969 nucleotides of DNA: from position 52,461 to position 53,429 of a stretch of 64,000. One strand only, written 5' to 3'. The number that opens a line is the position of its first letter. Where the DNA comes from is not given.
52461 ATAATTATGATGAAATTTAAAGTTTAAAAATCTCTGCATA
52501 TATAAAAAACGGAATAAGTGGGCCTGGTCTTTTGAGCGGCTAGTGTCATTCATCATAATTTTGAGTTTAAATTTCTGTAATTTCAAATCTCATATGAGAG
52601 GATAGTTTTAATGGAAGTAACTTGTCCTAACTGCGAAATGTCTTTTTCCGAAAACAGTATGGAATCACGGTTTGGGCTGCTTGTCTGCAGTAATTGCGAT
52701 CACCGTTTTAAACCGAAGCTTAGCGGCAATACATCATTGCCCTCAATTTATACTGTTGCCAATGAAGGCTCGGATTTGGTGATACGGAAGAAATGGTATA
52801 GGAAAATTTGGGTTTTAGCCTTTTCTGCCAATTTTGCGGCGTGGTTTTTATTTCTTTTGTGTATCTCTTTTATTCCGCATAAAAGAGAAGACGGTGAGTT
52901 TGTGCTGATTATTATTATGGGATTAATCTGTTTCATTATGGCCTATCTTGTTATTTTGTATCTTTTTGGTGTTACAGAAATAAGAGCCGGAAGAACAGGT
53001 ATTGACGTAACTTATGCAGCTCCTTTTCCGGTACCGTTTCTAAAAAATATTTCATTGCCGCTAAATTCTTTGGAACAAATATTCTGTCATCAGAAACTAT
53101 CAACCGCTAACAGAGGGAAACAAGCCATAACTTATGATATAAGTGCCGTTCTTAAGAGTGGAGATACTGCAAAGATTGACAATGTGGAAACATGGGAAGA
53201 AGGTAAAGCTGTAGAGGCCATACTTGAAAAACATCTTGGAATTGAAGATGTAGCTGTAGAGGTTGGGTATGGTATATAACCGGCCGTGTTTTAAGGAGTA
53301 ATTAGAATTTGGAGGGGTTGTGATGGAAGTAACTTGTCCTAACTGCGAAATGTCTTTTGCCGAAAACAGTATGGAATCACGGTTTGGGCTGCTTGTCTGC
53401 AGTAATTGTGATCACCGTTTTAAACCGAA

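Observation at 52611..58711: Tandem array of eight paralogous zinc-ribbon / 2-TM membrane proteins of unrecognised family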

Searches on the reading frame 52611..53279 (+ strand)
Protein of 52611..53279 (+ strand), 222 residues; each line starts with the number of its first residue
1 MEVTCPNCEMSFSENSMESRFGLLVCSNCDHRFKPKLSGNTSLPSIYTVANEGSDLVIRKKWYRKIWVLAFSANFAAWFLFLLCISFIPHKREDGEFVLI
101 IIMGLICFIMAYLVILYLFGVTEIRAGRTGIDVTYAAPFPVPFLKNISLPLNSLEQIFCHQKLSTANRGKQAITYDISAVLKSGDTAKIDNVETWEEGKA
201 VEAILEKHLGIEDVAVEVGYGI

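Call 4: search_protein_families(library=pfam, max_evalue=1, proteins=[window:52611-53279:+])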
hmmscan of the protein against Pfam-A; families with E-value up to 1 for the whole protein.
window:52611-53279:+ (222 aa): 12 families
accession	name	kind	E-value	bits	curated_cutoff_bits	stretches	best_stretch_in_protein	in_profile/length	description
PF13717.11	Zn_ribbon_4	-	0.0022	18.4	30.3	1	1-34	1-36/36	zinc-ribbon domain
PF19992.4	DUF6427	-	0.0052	16.5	25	1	77-125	130-179/301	Family of unknown function (DUF6427)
PF00892.27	EamA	-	0.01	16.6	28.2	1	66-131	31-94/135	EamA-like transporter family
PF09913.15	DUF2142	-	0.053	12.7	30.1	1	68-128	211-270/395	Predicted membrane protein (DUF2142)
PF12760.12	Zn_ribbon_IS1595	-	0.16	12.4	25.4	1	3-31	19-45/46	Transposase zinc-ribbon domain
PF14351.11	DUF4401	-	0.17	11.7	30.4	1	68-115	7-52/307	Domain of unknown function (DUF4401)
PF18439.7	zf_UBZ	-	0.18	12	25.6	0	3-18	3-18/32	Ubiquitin-Binding Zinc Finger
PF00096.32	zf-C2H2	-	0.2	12.7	25.2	0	4-16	2-14/23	Zinc finger, C2H2 type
PF13248.11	Zn_ribbon_3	-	0.2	11.7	27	0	3-8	3-22/26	zinc-ribbon domain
PF12420.13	DUF3671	-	0.26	11.2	34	1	58-119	146-206/223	Fam-L, Fam-M like protein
PF23137.1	HVO_0758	-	0.34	11.2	27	0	3-34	21-53/55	HVO_0758 mu-protein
PF22191.2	IBR_1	-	0.35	11.2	27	1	3-33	4-31/47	IBR domain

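Call 5: search_protein_families(library=ncbifam, max_evalue=1, alignment_id=A1)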
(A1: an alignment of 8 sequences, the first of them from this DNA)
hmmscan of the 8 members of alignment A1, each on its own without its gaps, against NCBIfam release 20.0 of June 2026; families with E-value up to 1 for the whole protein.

A. member 1, seq(222 aa): 8 families
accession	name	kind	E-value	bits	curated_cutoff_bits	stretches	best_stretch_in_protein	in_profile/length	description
NF053706.1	PrRKinActvMcsABac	equivalog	0.0028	17.4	210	1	3-38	78-110/182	protein-arginine kinase activator protein McsA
NF038384.1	zinc_YnfU_fam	subfamily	0.0078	15.8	36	1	2-36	16-51/52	YnfU family zinc-binding protein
TIGR02098.1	MJ0042_CXXC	domain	0.065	12.9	20.9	1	1-34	1-36/38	MJ0042-type zinc finger domain-containing protein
NF041374.1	GDCCVxC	domain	0.092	13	40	1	3-36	3-37/58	GDCCVxC domain-containing (seleno)protein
NF047536.1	Cu_chaper_CsoZ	equivalog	0.095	13.1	77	1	187-218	5-36/66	putative copper chaperone CsoZ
NF041912.1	HVO_0758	equivalog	0.13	12.2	70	1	3-34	21-53/55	HVO_0758 family zinc finger protein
NF041560.1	T6SS_Burk_ExIF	subfamily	0.13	11.9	90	1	66-120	130-185/234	putative type VI secretion system effector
NF000612.0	PRK00019.1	equivalog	0.14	11.9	70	1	2-31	13-43/72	50S ribosomal protein L31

B. families by the number of members that match (of 8 scanned): 24 families
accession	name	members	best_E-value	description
NF038384.1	zinc_YnfU_fam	6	0.00019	YnfU family zinc-binding protein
TIGR02098.1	MJ0042_CXXC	5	4.2e-05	MJ0042-type zinc finger domain-containing protein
NF041912.1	HVO_0758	4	0.044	HVO_0758 family zinc finger protein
NF053706.1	PrRKinActvMcsABac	2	0.0028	protein-arginine kinase activator protein McsA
NF047912.1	ECs_2282_CxxC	2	0.035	ECs_2282 family putative zinc-binding protein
NF041374.1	GDCCVxC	2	0.092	GDCCVxC domain-containing (seleno)protein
NF000612.0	PRK00019.1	2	0.1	50S ribosomal protein L31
NF045937.1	MSC_0624_12TM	1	0.0028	MSC_0624 family F1-like ATPase-associated membrane protein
TIGR04405.1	SkfF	1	0.0045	sporulation killing factor system integral membrane protein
TIGR02605.1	CxxC_CxxC_SSSS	1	0.0055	FmdB family zinc ribbon protein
NF004424.0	PRK05766.1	1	0.02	30S ribosomal protein S14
NF007719.0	PRK10410.2-3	1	0.037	nitrous oxide-stimulated promoter family protein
NF005263.0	PRK06767.1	1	0.064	methionine gamma-lyase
NF047536.1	Cu_chaper_CsoZ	1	0.095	putative copper chaperone CsoZ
NF001645.0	PRK00420.1-2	1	0.1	hypothetical protein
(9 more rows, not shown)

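Call 6: search_protein_families(library=padloc, max_evalue=1, alignment_id=A1)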
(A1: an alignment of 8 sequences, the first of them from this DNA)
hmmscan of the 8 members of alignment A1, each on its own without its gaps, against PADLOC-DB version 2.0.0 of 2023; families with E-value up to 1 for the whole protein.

A. member 1, seq(222 aa): 0 families

B. families by the number of members that match (of 8 scanned): 1 family
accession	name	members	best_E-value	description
PDLC04447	PDC-M14A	1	0.13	-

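Call 7: search_protein_families(library=phrogs, max_evalue=1, alignment_id=A1)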
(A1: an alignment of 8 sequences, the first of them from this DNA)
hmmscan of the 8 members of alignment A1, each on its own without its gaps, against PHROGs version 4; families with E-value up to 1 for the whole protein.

A. member 1, seq(222 aa): 5 families
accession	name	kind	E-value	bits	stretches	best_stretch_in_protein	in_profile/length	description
phrog_38090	-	unknown function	0.016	16.7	1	62-120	24-81/99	-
phrog_1544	-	unknown function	0.077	13.7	1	61-122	117-180/200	-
phrog_16376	-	unknown function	0.12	13.4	1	3-34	15-46/56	-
phrog_5602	-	unknown function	0.52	11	0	3-32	19-51/60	-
phrog_4875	-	unknown function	0.59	11.3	0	3-21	31-49/77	-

B. families by the number of members that match (of 8 scanned): 26 families (the first 25 are shown)
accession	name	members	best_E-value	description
phrog_5602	-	4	0.01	-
phrog_4875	-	3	0.0075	-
phrog_16376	-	3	0.027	-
phrog_6422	-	2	0.055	Lar-like restriction alleviation protein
phrog_26488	-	2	0.17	-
phrog_9188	-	2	0.53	-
phrog_38090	-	1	0.016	-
phrog_22989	-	1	0.042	-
phrog_559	-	1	0.042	HNH endonuclease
phrog_200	-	1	0.05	lipoprotein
phrog_25323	-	1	0.065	-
phrog_1544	-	1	0.077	-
phrog_22543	-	1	0.091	-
phrog_6586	-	1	0.18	-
phrog_15427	-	1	0.21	endonuclease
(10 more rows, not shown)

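Call 9: find_homologous_proteins(query=A1)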
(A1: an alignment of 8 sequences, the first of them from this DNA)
Query A1 (8 sequences) (222 aa, profile of the alignment): 4 proteins with E <= 0.001 among 6860 candidates.
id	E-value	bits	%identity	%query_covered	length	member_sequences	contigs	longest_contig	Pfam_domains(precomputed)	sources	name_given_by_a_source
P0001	4.1e-81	290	28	98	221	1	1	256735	-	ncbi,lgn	-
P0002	1.2e-80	288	100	100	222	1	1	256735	-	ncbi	-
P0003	1.1e-78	282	64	97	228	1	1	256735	-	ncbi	-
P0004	1.1e-77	279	25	96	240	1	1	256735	-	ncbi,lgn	-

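Call 10: find_encoding_contigs(protein=P0001, flank=10000, max_places=6)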
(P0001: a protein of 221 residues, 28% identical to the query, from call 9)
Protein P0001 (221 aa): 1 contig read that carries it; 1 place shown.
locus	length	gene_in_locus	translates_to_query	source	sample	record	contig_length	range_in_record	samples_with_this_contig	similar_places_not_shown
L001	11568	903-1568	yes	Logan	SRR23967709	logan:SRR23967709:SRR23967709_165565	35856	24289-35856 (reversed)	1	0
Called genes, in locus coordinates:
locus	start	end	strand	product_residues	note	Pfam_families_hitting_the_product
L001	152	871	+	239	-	-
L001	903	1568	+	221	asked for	-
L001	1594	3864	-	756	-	PF02743:dCache_1 (weak), PF00990:GGDEF, PF00563:EAL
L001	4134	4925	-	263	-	PF22435:MRM3-like_sub_bind, PF00588:SpoU_methylase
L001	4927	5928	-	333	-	PF02543:Carbam_trans_N (faint), PF00814:TsaD, PF22521:HypF_C_2 (weak)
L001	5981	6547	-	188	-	PF13673:Acetyltransf_10, PF00583:Acetyltransf_1, PF12746:GNAT_acetyltran (faint), PF13508:Acetyltransf_7, PF08445:FR47 (weak)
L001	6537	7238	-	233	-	PF00814:TsaD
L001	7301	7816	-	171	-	PF02367:TsaE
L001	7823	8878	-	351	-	PF01207:Dus, PF01180:DHO_dh (faint)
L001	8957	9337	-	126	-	PF00072:Response_reg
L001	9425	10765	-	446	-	PF00437:T2SSE, PF13604:AAA_30 (weak)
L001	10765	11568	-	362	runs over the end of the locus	PF00437:T2SSE, PF13191:AAA_16 (faint), PF13604:AAA_30 (weak), PF13173:AAA_14 (faint), PF13401:AAA_22 (weak)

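Call 15: search_protein_representatives(alignment_id=A1)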
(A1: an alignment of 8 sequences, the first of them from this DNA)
Query: 8 sequences, 229 profile positions. Proteins with E-value up to 0.001 (for the whole library): 3020; up to 1e-10: 1312; up to 1e-30: 19. The best 150 are listed.
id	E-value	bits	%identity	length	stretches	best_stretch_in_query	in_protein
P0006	1.1e-93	329.3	-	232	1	2-228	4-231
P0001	1.3e-81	289.8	-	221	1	1-229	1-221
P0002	3.7e-81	288.3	-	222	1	1-227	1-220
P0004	3.6e-78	278.5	-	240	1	1-224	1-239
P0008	1.5e-75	270.0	-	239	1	2-228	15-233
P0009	2.4e-70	252.9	-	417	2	1-227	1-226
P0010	4.8e-57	209.4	-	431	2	4-228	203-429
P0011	1.3e-55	204.8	-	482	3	1-228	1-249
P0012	2.4e-41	158.1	-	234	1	2-228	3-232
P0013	4.7e-39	150.6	-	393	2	44-227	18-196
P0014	1.3e-38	149.1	-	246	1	2-227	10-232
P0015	1.1e-37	146.0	-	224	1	2-227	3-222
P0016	4.9e-37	144.0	-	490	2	2-227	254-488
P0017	1.5e-35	139.1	-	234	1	2-227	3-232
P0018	4.8e-35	137.5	-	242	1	3-227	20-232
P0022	6.6e-31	123.9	-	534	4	58-227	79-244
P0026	1.6e-27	112.8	-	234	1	1-227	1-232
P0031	2.1e-26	109.2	-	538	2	3-227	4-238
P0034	3.5e-26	108.5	-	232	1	1-227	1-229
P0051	7.3e-25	104.1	-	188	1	58-227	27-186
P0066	3.1e-24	102.1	-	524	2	3-223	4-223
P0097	1.3e-22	96.8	-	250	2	41-226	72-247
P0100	1.8e-22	96.3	-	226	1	1-224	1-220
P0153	1.3e-20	90.2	-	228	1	3-228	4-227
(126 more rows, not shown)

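Call 17: search_protein_families(library=pfam, max_evalue=0.01, proteins=[P0009, P0011, P0012, P0014, P0022, P0026, P0031, P0051, P0066, P0100])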
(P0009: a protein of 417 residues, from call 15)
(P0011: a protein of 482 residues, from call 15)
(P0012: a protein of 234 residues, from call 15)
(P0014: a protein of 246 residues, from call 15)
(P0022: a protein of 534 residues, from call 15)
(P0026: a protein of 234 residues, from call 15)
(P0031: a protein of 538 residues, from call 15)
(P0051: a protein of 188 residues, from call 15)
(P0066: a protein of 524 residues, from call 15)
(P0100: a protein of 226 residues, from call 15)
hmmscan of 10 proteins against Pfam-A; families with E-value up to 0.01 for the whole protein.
P0009 (417 aa): 0 families

P0011 (482 aa): 11 families
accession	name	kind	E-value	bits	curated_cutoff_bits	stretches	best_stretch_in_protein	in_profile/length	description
PF13719.11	Zn_ribbon_5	-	6.2e-06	26.3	29.3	0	5-35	5-37/37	zinc-ribbon domain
PF12760.12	Zn_ribbon_IS1595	-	9.7e-06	25.9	25.4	0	3-30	19-44/46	Transposase zinc-ribbon domain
PF12773.13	DZR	-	0.00011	22.8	27.3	0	3-36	13-37/45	Double zinc ribbon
PF13717.11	Zn_ribbon_4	-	0.00024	21.4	30.3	0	264-296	1-35/36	zinc-ribbon domain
PF06044.18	DpnI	-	0.00055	20.1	26.7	0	252-301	18-68/183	Dam-replacing family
PF01485.27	IBR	-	0.00063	20.2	24.3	0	3-33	19-51/65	IBR domain, a half RING-finger domain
PF18439.7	zf_UBZ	-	0.0012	18.9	25.6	0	23-36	2-15/32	Ubiquitin-Binding Zinc Finger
PF13248.11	Zn_ribbon_3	-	0.0057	16.5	27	0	3-16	3-15/26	zinc-ribbon domain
PF17848.7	Zn_ribbon_ACC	-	0.0059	17.2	24.5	0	5-22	4-21/26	Acetyl-CoA carboxylase zinc finger domain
PF05129.18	Zn_ribbon_Elf1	-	0.009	16.5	29.8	0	257-302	14-62/79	Transcription elongation factor Elf1 like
PF08271.17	Zn_Ribbon_TF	-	0.01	15.8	29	0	4-34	2-30/43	TFIIB zinc-binding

P0012 (234 aa): 1 family
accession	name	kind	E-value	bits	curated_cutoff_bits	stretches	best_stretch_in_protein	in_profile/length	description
PF13248.11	Zn_ribbon_3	-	0.005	16.7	27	0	4-11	3-10/26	zinc-ribbon domain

P0014 (246 aa): 0 families

P0022 (534 aa): 0 families

P0026 (234 aa): 2 families
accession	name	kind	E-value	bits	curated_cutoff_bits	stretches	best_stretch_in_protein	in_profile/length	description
PF13301.11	DUF4079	-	0.0036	18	31.4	1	85-150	62-119/141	Protein of unknown function (DUF4079)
PF13717.11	Zn_ribbon_4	-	0.0048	17.3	30.3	0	22-38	1-17/36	zinc-ribbon domain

P0031 (538 aa): 3 families
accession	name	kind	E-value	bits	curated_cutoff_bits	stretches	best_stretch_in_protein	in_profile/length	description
PF12773.13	DZR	-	0.00039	21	27.3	0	277-304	15-33/45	Double zinc ribbon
PF13248.11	Zn_ribbon_3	-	0.0015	18.4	27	0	3-16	2-15/26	zinc-ribbon domain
PF24042.1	DUF7351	-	0.0062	16.7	31.2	0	276-305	3-31/177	Domain of unknown function (DUF7351)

P0051 (188 aa): 0 families

P0066 (524 aa): 2 families
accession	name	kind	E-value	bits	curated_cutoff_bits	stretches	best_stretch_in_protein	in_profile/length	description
PF09788.14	Tmemb_55A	-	1e-05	25.3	30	1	1-99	148-239/248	Transmembrane protein 55A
PF07191.17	Zn_ribbon_6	-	0.0033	17.8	25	0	275-307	2-29/67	Double zinc ribbon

P0100 (226 aa): 1 family
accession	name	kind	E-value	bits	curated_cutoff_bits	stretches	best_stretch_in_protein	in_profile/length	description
PF13717.11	Zn_ribbon_4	-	0.00067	20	30.3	1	1-33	1-35/36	zinc-ribbon domain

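Call 20: find_homologous_proteins(query=A2, max_evalue=0.00001)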
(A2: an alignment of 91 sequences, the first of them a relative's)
Query A2 (91 sequences) (227 aa, profile of the alignment): 10 proteins with E <= 0.00001 among 4298 candidates.
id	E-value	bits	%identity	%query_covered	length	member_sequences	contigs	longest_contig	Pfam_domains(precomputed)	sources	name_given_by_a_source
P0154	9.1e-75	269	30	99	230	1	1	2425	-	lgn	-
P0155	1.7e-74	268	27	99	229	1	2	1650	-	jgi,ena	-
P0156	2.0e-73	265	26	99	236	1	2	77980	-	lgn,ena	-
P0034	1.6e-72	262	29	99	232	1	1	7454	-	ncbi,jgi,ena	ncbi:MAG: hypothetical protein WCJ56_03920 [bacterium]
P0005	3.6e-61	225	100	100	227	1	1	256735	PF13717.12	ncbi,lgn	-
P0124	3.6e-58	215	24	99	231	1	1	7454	-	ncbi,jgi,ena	ncbi:MAG: hypothetical protein WCJ56_03915 [bacterium]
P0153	1.3e-56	210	21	72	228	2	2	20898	-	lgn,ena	-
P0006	1.4e-50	190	54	98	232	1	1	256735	-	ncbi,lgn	-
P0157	1.0e-46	177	27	99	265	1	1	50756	-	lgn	-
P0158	5.6e-33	132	25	89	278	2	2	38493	-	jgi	-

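Call 24: find_related_loci(query=A3, collection=genome_contigs, flank=10000)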
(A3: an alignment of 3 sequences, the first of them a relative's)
Query A3 (227 aa) in genome_contigs; peptide patterns used: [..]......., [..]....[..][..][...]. (x = any residue, [..] = any of these).
28 stretches matched a pattern, but none encodes a relative of the query by tblastn (E <= 1e-3).

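Call 26: find_encoding_contigs(protein=P0156, flank=8000, max_places=3)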
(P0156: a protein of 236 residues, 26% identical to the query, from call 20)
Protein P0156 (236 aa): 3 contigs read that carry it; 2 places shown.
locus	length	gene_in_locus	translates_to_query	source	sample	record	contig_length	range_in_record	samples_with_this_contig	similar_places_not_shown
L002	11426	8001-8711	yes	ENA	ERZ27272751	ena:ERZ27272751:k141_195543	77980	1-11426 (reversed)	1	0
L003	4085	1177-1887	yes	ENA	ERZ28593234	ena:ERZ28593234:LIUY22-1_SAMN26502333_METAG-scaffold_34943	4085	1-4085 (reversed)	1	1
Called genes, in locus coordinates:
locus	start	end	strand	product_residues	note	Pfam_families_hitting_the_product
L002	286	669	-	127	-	PF13366:PDDEXK_3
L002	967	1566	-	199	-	PF00574:CLP_protease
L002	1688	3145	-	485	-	PF05697:Trigger_N, PF00254:FKBP_C (weak), PF05698:Trigger_C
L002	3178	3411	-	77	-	-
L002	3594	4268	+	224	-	PF00730:HhH-GPD, PF14520:HHH_5 (faint)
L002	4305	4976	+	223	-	PF00160:Pro_isomerase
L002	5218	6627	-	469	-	PF00224:PK, PF02887:PK_C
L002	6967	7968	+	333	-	PF01522:Polysacc_deac_1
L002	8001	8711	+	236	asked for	-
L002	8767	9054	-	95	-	PF05016:ParE_toxin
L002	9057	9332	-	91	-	PF02604:PhdYeFM_antitox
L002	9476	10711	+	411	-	PF00926:DHBP_synthase, PF00925:GTP_cyclohydro2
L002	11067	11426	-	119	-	?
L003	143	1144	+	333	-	PF01522:Polysacc_deac_1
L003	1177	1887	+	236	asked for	-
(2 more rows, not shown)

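Call 27: find_encoding_contigs(protein=P0157, flank=8000, max_places=3)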
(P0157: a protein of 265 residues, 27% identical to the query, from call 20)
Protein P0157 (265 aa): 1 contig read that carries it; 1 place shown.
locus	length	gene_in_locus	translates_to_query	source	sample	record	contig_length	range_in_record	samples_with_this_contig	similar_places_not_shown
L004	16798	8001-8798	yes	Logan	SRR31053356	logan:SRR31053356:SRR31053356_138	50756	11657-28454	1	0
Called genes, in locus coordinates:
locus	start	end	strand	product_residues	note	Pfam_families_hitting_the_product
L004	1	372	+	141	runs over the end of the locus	PF00072:Response_reg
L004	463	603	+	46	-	PF00196:GerE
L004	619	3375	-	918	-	PF07719:TPR_2 (faint), PF13181:TPR_8 (faint), PF13374:TPR_10 (faint), PF13432:TPR_16 (faint), PF17874:TPR_MalT (faint), PF24885:TPR_NPHP3 (faint), PF13424:TPR_12, PF12770:CHAT, +2 more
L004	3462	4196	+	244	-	PF13472:Lipase_GDSL_2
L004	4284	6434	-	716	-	PF00082:Peptidase_S8, PF18962:Por_Secre_tail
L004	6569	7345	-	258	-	PF13432:TPR_16 (weak), PF14559:TPR_19 (weak)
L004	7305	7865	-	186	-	PF04542:Sigma70_r2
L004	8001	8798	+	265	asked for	-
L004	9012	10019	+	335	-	PF00316:FBPase, PF18913:FBPase_C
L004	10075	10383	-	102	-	-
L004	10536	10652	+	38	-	-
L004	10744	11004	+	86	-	PF00550:PP-binding (weak)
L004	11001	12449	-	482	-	PF20094:GWxTD_dom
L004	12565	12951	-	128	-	-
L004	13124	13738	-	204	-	PF27214:PM1083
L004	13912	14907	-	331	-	PF00814:TsaD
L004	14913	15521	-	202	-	PF01300:Sua5_yciO_yrdC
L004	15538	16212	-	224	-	PF00814:TsaD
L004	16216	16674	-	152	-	PF02367:TsaE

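Call 28: find_encoding_contigs(protein=P0158, flank=8000, max_places=3)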
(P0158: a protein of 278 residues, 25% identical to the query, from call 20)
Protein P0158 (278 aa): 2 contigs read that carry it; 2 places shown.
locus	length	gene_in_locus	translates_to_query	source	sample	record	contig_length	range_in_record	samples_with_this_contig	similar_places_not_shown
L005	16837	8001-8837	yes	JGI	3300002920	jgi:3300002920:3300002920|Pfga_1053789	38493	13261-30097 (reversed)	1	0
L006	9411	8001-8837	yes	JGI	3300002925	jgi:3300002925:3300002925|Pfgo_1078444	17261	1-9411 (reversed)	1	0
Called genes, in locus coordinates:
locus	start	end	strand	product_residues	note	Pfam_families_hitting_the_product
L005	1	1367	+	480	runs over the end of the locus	PF02589:LUD_dom, PF13484:Fer4_16 (faint), PF00037:Fer4 (faint), PF13183:Fer4_8, PF13237:Fer4_10 (faint), PF13534:Fer4_17 (faint), PF11870:LutB_C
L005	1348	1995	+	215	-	PF02589:LUD_dom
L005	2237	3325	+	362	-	PF00497:SBP_bac_3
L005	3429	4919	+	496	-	PF00528:BPD_transp_1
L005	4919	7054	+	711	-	PF00528:BPD_transp_1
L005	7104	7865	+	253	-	PF13555:AAA_29 (weak), PF00005:ABC_tran, PF02463:SMC_N, PF09818:ABC_ATPase (faint), PF13191:AAA_16 (faint), PF13401:AAA_22 (weak), PF13304:AAA_21 (weak)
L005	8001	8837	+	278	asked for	-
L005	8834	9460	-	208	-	PF13469:Sulfotransfer_3 (faint)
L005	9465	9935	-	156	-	PF01661:Macro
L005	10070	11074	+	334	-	-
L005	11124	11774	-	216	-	PF02230:Abhydrolase_2, PF12146:Hydrolase_4, PF00561:Abhydrolase_1 (faint), PF12697:Abhydrolase_6, PF01738:DLH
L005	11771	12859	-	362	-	PF00903:Glyoxalase, PF13669:Glyoxalase_4 (faint), PF00903:Glyoxalase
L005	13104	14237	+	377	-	PF13350:Y_phosphatase3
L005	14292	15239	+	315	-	PF00248:Aldo_ket_red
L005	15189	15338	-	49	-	-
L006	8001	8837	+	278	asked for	-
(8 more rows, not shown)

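Call 30: find_encoding_contigs(protein=P0034, flank=8000, max_places=3)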
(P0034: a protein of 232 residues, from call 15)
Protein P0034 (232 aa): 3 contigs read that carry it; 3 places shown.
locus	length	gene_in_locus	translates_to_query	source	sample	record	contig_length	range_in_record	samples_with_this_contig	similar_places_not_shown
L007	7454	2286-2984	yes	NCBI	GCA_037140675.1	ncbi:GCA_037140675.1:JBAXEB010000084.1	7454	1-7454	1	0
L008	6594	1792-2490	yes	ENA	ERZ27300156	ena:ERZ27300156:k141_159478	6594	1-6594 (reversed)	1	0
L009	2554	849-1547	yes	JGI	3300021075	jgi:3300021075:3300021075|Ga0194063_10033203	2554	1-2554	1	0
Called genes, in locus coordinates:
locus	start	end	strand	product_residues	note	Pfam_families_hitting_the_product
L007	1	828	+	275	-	PF01522:Polysacc_deac_1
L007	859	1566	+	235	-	-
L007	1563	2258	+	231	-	-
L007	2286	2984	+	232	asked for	-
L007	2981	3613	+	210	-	-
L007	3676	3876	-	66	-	PF15919:HicB_lk_antitox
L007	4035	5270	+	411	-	PF00926:DHBP_synthase, PF00925:GTP_cyclohydro2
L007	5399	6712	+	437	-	PF01882:DUF58, PF13519:VWA_2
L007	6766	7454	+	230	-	PF00005:ABC_tran, PF13304:AAA_21 (faint)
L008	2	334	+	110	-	?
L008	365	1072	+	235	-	-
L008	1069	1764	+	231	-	-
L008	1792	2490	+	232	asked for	-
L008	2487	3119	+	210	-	-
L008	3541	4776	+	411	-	PF00926:DHBP_synthase, PF00925:GTP_cyclohydro2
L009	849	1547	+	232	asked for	-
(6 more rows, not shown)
